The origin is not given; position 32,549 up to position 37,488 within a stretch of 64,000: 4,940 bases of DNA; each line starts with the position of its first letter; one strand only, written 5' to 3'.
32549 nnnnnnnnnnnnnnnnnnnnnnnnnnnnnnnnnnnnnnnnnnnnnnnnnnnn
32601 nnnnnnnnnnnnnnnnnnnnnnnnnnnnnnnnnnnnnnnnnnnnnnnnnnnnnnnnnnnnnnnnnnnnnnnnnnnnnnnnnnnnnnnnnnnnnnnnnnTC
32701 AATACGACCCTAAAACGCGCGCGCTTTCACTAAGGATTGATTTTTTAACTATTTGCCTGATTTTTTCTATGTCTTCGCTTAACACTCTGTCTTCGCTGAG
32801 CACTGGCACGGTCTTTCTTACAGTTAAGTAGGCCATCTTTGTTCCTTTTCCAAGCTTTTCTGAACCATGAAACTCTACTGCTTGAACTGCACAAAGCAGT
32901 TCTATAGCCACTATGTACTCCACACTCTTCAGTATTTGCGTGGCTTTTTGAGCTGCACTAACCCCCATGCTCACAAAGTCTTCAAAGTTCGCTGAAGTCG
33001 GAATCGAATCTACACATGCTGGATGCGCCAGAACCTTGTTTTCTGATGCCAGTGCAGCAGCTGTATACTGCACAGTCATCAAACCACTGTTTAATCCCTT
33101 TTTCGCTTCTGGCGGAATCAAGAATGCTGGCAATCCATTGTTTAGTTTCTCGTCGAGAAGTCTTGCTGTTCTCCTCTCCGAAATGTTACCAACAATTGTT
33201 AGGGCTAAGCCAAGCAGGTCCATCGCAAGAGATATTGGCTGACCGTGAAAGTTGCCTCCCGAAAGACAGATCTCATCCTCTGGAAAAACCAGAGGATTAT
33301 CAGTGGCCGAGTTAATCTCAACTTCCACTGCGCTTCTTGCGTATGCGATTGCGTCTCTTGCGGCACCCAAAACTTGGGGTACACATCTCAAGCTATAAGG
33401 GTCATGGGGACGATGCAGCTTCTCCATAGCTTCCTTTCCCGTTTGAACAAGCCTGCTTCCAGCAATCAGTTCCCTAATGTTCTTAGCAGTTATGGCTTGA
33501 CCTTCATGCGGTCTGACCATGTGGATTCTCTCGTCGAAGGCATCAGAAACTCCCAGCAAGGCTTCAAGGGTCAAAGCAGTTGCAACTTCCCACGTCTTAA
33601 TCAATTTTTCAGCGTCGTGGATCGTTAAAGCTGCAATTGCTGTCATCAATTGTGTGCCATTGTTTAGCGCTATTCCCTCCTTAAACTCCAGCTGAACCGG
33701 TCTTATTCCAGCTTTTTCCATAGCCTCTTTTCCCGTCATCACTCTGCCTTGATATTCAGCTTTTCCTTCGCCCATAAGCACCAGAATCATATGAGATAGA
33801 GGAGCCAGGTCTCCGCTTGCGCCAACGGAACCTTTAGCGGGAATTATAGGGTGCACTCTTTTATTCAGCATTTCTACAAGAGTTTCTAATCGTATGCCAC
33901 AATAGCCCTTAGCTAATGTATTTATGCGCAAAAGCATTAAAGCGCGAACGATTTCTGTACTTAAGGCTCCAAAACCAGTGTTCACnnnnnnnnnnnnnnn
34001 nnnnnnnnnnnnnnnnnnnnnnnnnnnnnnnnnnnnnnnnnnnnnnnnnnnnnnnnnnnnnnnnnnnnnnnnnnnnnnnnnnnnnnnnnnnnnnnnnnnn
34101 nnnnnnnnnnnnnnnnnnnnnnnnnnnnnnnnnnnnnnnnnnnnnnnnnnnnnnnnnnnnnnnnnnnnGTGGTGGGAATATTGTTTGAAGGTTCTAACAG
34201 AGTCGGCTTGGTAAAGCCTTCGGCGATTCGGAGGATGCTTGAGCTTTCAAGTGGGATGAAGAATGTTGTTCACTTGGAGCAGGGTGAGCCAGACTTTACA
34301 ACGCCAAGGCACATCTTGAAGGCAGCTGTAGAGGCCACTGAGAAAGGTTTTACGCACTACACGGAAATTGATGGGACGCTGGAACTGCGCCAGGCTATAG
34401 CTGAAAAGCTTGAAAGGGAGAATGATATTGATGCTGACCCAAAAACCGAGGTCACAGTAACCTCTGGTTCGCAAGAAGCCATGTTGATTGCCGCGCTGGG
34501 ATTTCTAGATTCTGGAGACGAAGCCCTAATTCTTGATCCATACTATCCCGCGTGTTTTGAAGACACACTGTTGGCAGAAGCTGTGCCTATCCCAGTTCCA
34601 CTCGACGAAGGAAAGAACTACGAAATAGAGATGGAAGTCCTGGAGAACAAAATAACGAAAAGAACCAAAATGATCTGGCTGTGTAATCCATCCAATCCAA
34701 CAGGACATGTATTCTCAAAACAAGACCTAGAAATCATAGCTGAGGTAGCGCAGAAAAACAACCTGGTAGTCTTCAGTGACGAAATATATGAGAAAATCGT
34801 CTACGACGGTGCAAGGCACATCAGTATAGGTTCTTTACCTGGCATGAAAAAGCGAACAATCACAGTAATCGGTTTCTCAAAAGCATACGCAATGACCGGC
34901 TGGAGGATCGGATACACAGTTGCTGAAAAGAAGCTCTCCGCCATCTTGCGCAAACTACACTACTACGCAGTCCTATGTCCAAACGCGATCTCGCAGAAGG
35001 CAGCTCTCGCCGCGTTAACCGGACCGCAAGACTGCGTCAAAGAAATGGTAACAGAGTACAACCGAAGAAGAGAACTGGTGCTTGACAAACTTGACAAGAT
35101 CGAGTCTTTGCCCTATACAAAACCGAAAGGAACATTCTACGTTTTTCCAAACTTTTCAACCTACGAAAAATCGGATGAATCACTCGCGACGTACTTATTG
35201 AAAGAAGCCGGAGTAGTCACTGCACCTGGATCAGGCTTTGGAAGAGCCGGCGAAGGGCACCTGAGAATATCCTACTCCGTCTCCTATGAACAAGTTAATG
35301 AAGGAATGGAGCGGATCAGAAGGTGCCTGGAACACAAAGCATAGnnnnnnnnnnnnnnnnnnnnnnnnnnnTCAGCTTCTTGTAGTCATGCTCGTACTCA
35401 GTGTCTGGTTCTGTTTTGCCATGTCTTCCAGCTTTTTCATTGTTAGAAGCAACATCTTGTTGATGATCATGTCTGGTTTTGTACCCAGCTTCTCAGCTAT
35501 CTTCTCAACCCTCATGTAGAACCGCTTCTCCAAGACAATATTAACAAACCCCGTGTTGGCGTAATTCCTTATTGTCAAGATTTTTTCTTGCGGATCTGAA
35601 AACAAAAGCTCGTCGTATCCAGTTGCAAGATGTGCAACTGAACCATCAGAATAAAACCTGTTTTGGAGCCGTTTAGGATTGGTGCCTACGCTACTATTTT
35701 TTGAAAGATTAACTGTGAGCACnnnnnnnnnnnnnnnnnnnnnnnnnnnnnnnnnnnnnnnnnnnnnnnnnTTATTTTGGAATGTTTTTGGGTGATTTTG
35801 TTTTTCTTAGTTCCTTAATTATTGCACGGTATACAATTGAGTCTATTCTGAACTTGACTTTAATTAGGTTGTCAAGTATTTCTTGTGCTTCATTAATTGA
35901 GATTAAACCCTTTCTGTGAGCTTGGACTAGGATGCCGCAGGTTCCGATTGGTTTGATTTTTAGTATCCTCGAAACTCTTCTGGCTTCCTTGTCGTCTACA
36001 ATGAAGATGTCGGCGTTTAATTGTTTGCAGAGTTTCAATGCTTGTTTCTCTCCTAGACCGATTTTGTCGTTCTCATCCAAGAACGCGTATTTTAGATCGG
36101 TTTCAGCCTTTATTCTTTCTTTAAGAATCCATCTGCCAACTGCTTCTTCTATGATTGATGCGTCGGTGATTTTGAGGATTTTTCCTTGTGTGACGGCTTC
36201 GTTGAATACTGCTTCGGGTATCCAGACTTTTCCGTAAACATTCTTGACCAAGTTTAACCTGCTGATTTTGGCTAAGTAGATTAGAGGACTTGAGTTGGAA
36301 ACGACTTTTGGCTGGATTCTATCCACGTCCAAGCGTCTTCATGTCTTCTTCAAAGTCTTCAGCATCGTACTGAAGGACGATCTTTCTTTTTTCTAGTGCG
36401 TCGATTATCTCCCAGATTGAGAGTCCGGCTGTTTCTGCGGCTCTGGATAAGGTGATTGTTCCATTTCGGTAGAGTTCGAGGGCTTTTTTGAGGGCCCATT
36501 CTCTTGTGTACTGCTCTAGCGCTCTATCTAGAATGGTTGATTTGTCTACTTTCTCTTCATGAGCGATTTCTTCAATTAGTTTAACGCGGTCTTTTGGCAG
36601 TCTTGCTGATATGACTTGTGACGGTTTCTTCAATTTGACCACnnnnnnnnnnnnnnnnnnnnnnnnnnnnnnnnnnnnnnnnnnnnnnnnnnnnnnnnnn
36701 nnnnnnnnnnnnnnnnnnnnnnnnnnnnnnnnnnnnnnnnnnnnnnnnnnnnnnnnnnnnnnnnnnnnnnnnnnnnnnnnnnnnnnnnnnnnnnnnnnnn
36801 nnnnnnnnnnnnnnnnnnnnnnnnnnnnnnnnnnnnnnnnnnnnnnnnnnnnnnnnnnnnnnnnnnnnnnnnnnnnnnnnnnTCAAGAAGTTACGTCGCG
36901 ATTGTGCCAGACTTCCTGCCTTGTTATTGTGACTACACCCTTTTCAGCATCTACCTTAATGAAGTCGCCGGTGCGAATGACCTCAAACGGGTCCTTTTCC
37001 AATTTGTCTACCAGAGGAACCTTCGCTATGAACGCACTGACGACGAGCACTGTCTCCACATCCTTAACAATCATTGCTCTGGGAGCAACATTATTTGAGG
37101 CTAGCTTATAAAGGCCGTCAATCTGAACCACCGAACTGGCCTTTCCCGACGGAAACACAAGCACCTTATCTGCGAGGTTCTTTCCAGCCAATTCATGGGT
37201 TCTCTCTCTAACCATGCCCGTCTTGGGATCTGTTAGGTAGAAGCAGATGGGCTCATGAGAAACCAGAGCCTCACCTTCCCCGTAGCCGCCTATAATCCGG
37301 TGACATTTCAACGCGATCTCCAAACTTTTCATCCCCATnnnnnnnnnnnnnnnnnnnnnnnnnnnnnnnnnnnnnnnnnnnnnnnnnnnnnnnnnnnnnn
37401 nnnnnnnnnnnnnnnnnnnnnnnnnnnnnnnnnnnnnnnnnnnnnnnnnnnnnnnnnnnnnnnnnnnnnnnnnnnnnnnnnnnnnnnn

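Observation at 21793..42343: Three copies of a ParB-like gene with progressive 5-prime truncation, each anchored by its stop codon in a CTAGCGC motif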

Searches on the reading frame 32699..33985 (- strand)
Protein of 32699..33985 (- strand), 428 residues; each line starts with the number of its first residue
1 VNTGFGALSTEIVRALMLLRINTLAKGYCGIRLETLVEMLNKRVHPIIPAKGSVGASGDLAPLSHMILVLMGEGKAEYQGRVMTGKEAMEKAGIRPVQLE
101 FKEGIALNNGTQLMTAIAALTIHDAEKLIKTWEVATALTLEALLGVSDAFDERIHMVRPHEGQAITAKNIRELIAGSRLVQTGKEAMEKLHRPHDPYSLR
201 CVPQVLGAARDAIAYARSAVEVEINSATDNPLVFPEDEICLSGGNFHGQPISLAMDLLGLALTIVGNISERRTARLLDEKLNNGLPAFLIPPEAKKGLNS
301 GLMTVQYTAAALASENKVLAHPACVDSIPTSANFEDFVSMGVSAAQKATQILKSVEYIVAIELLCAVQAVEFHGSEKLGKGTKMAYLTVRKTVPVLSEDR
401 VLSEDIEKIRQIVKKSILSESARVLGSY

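Call 18: search_protein_families(library=pfam, proteins=[window:32699-33985:-], max_evalue=0.01)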
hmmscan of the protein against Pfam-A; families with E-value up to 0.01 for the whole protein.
window:32699-33985:- (428 aa): 1 family
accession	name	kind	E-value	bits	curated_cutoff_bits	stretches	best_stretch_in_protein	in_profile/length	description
PF00221.24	Lyase_aromatic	-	9.8e-160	532.7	27.3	1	7-391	81-466/466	Aromatic amino acid lyase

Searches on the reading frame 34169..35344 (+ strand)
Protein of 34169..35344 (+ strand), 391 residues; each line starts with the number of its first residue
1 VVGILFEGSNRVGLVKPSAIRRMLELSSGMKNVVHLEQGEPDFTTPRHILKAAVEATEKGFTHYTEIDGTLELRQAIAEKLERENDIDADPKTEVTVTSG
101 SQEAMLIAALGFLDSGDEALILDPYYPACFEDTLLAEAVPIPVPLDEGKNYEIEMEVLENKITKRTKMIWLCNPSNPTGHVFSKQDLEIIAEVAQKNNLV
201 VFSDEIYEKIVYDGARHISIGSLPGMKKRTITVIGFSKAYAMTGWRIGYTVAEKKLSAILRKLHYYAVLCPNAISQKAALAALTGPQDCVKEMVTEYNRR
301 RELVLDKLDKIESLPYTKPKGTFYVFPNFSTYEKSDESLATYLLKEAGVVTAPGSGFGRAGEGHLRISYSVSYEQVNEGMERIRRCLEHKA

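Call 10: search_protein_families(library=pfam, proteins=[window:34169-35344:+], max_evalue=0.01)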
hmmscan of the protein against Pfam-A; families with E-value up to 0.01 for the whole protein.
window:34169-35344:+ (391 aa): 4 families
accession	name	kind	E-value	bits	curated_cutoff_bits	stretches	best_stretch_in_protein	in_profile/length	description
PF00155.27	Aminotran_1_2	-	7.4e-75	252.8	19.7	1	32-383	2-361/361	Aminotransferase class I and II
PF00266.25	Aminotran_5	-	2.4e-06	27.2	21.5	1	87-204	56-175/371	Aminotransferase class-V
PF01053.26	Cys_Met_Meta_PP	-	4.4e-06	25.9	27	1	96-205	72-174/381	Cys/Met metabolism PLP-dependent enzyme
PF01041.23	DegT_DnrJ_EryC1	-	2.3e-05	24.2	19.8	1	93-204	41-145/360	DegT/DnrJ/EryC1/StrS aminotransferase family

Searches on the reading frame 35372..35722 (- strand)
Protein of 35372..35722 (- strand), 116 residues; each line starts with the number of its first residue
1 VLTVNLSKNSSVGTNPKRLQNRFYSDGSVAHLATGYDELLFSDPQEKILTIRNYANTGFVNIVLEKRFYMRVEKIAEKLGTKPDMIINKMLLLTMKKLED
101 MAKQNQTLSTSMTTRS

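Call 10: search_protein_families(library=pfam, proteins=[window:35372-35722:-], max_evalue=0.01)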
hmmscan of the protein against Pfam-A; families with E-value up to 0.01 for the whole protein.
window:35372-35722:- (116 aa): 0 families

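Call 12: search_protein_families(library=pfam, proteins=[window:35372-35722:-], max_evalue=10)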
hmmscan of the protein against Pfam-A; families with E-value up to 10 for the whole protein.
window:35372-35722:- (116 aa): 2 families
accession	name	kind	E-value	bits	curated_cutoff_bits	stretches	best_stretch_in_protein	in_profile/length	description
PF04760.21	IF2_N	-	0.026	14.7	25.3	1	70-90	4-24/53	Translation initiation factor IF-2, N-terminal region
PF17762.8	HTH_ParB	-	0.08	13.5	22.6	1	66-109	17-60/102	ParB HTH domain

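Call 13: search_protein_families(library=ncbifam, proteins=[window:35372-35722:-], max_evalue=10)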
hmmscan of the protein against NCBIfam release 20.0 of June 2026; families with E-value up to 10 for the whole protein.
window:35372-35722:- (116 aa): 2 families
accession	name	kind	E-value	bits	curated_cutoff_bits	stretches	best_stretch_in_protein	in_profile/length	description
NF009647.0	PRK13182.1-2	equivalog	0.039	14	165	1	66-112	94-140/176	chromosome-anchoring protein RacA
NF047386.1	T4SS_SepA_fam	subfamily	0.062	13.1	110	1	61-109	3-51/182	T4SS efffector SepA family protein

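Call 23: find_homologous_proteins(query=window:35372-35722:-)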
Query window:35372-35722:- (116 aa): 20 proteins with E <= 0.001 among 29 candidates.
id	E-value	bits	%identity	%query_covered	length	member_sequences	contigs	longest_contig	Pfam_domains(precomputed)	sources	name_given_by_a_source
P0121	2.3e-61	222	92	100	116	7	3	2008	-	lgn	-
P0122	3.0e-60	219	89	100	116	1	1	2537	-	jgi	jgi:hypothetical protein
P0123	1.9e-59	216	89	100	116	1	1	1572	-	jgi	-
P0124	2.9e-46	174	90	84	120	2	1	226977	-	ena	-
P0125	3.8e-38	148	79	79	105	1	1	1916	-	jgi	jgi:hypothetical protein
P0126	5.1e-29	118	87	59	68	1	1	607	-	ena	-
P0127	1.3e-28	117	82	61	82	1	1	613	-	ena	-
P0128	1.9e-28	117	80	61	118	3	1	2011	-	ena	-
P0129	8.8e-28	114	87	59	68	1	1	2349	-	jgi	-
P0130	5.5e-27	112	74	66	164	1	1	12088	-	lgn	-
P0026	2.9e-26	109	75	65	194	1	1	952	-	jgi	jgi:hypothetical protein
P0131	6.8e-26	108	82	61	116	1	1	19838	-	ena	-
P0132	1.5e-25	107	80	57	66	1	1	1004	-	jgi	jgi:hypothetical protein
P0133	1.6e-24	104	66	71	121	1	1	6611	-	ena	-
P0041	1.1e-23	101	72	65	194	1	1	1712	-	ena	-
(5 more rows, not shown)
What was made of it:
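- A 116-aa ORF B is conserved at 89-92% identity in other metagenomes (call 23).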

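Call 33: find_encoding_contigs(protein=P0122, flank=3000, max_places=2)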
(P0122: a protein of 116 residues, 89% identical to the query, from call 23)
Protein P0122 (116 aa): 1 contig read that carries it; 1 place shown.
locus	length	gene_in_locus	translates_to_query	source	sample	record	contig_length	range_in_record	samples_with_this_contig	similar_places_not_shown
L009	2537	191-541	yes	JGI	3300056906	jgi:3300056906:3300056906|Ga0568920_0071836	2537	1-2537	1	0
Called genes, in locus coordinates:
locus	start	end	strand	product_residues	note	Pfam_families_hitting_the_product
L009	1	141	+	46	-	?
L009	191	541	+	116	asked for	-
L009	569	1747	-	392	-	PF00155:Aminotran_1_2, PF00266:Aminotran_5, PF01041:DegT_DnrJ_EryC1 (weak), PF01053:Cys_Met_Meta_PP (weak)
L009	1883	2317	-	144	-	PF00389:2-Hacid_dh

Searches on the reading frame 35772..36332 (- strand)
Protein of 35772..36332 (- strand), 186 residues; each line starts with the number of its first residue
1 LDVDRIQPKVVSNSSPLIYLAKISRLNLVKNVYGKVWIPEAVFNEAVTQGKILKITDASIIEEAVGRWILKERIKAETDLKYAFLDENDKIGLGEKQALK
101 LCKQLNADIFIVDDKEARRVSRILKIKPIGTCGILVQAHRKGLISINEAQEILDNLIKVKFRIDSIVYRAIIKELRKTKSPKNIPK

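Call 10: search_protein_families(library=pfam, proteins=[window:35772-36332:-], max_evalue=0.01)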
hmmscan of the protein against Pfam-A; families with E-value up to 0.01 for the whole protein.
window:35772-36332:- (186 aa): 2 families
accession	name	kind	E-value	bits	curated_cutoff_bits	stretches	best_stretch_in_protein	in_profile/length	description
PF11848.13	DUF3368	-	1.4e-10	41.4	27.3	1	129-174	2-45/46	Domain of unknown function (DUF3368)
PF20698.3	PIN-TPR-GreABC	-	0.0013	19.4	27.8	1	15-70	5-60/138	PIN domain associated with the TPR-GreAB-C-PIN system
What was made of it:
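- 35772..36642 (-): UPF0175 / DUF3368 (PIN-like) toxin-antitoxin pair upstream of copy B. Call 10.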

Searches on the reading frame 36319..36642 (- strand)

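Call 10: search_protein_families(library=pfam, proteins=[window:36319-36642:-], max_evalue=0.01)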
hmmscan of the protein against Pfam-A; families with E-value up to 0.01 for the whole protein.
window:36319-36642:- (107 aa): 2 families
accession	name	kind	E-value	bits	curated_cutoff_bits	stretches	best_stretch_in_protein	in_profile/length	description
PF03683.19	UPF0175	-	2e-15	56.7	27.9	1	43-103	14-75/75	Uncharacterised protein family (UPF0175)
PF24001.1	DUF7317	-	0.0051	17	27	1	51-91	6-46/57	Family of unknown function (DUF7317)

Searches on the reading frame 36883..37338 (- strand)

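Call 10: search_protein_families(library=pfam, proteins=[window:36883-37338:-], max_evalue=0.01)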
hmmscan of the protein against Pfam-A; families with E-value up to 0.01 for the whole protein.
window:36883-37338:- (151 aa): 1 family
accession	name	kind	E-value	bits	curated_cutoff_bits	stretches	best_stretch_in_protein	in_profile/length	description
PF01989.23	AcnX_swivel_put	-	6.7e-25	87.2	27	1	34-110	5-80/80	Aconitase X swivel domain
